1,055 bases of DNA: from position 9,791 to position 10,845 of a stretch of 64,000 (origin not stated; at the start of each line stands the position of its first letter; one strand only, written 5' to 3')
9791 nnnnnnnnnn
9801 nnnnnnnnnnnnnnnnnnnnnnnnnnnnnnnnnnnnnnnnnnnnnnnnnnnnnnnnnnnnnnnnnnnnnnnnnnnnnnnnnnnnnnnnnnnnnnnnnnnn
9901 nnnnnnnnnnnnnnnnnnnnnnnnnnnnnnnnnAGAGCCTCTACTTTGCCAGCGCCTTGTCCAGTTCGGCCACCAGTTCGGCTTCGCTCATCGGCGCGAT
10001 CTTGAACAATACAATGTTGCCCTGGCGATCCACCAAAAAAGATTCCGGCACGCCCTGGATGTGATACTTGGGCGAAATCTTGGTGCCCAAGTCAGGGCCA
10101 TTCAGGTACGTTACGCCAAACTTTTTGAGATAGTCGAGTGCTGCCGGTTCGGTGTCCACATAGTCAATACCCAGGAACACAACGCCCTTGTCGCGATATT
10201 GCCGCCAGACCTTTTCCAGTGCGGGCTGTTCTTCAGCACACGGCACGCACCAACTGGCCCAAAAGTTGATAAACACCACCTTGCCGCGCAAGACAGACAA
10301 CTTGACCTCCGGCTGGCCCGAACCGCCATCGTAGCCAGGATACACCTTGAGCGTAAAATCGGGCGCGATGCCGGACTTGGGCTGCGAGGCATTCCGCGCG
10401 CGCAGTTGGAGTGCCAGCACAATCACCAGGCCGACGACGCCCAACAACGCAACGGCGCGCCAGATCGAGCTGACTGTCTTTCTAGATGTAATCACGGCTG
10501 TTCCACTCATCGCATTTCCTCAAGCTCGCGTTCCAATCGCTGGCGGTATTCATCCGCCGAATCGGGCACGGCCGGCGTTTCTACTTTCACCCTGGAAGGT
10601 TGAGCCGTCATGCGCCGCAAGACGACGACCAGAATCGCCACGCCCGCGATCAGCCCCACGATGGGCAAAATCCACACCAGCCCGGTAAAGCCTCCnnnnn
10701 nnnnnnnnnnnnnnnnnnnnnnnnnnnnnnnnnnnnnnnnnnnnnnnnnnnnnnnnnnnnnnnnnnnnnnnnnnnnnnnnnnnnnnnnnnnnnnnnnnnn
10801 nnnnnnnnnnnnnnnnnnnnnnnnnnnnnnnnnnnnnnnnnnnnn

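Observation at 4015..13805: Complete System I cytochrome c maturation operon carrying two extra genes that share a juxtamembrane tail motif with CcmH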

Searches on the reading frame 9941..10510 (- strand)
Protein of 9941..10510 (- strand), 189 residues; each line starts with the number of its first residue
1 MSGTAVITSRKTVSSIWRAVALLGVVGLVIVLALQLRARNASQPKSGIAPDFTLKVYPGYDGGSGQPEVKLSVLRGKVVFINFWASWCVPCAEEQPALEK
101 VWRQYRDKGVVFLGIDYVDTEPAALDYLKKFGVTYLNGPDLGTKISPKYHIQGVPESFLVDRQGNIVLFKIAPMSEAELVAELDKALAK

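Call 3: search_protein_families(library=pfam, proteins=[window:9941-10510:-], max_evalue=0.01)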
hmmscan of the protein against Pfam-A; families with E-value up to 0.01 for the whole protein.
window:9941-10510:- (189 aa): 5 families
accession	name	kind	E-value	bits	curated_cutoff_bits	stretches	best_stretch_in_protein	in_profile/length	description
PF08534.16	Redoxin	-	8.9e-18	64.9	26.6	1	49-185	6-146/148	Redoxin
PF00578.27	AhpC-TSA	-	1.3e-17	64.3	26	1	49-167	5-122/124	AhpC/TSA family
PF13905.12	Thioredoxin_8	-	1.6e-11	44.8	27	1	76-166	1-94/94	Thioredoxin-like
PF00085.26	Thioredoxin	-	1.5e-08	35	23.5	1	76-125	18-66/103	Thioredoxin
PF00255.25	GSHPx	-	0.0027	17.7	27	1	68-115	13-59/108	Glutathione peroxidase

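Call 4: search_protein_families(library=ncbifam, proteins=[window:9941-10510:-], max_evalue=0.01)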
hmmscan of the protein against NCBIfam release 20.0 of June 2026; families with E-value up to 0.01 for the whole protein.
window:9941-10510:- (189 aa): 17 families
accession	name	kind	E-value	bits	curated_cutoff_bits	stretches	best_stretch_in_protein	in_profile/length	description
NF002854.0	PRK03147.1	subfamily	5.1e-25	88.4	170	1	35-181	28-167/176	thiol-disulfide oxidoreductase ResA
TIGR00385.1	dsbE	subfamily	9.9e-20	70.8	123.15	1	73-177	60-161/173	DsbE family thiol:disulfide interchange protein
NF047696.1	ThlDiSintTplARhiz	equivalog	5.4e-16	59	230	1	60-166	82-193/219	thiol:disulfide interchange protein TlpA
NF041202.1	StoA_CxxC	exception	4.3e-12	46.2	210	1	75-179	51-157/163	endospore biogenesis thiol-disulfide oxidoreductase StoA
NF011941.0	PRK15412.1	equivalog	2e-10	40.5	359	1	73-167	65-156/185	thiol:disulfide interchange protein DsbE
NF006898.0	PRK09381.1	equivalog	4e-09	36.8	138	1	78-116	23-62/109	thioredoxin TrxA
TIGR01068.1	thioredoxin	equivalog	4.3e-09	36.4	96.8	1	73-117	10-54/101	thioredoxin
NF041054.1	WAxxUGC_long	equivalog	1.2e-07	31.4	300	1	67-167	95-195/354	ResA-like WAxxUGC motif-containing protein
NF008229.0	PRK10996.1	equivalog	8.1e-06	25.6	125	1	77-116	53-91/141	thioredoxin TrxC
NF007900.0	PRK10606.1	equivalog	0.00013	21.5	270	1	69-133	18-84/183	glutathione peroxidase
NF047697.1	ThioredTrxAClost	equivalog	0.00023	21.3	140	1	77-116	18-56/105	thioredoxin TrxA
NF010625.0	PRK14018.1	equivalog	0.00038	19.1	522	1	73-181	53-167/521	bifunctional peptide-methionine (S)-S-oxide reductase MsrA/peptide-methionine (R)-S-oxide reductase MsrB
TIGR01126.1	pdi_dom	equivalog_domain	0.00053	20.3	107.2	1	73-113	10-53/105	protein disulfide-isomerase domain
NF045694.1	seleno_TsoB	exception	0.0017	16.5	805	1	75-165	473-548/572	rhodanese/DsbD fusion-like selenoprotein TsoB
TIGR01130.1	ER_PDI_fam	subfamily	0.0029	17.2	344.25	1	76-116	363-404/476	protein disulfide-isomerase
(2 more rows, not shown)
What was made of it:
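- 9941..10510 (-): CcmG/ResA-like thioredoxin-fold thiol-disulfide oxidoreductase. PF08534 64.9 bits, NF002854 ResA 88.4 bits (calls 3, 4).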

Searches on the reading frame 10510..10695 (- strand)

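Call 11: search_protein_families(library=ncbifam, proteins=[window:10510-10695:-], max_evalue=10)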
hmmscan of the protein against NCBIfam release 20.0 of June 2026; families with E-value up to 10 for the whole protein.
seq(62 aa): 2 families
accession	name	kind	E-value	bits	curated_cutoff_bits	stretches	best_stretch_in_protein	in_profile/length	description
NF008672.1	PRK11677.1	equivalog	0.037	13.9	150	1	7-54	2-52/133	Z-ring associated protein ZapG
NF002350.0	PRK01315.1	equivalog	0.085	12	282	1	4-61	38-96/329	membrane protein insertase YidC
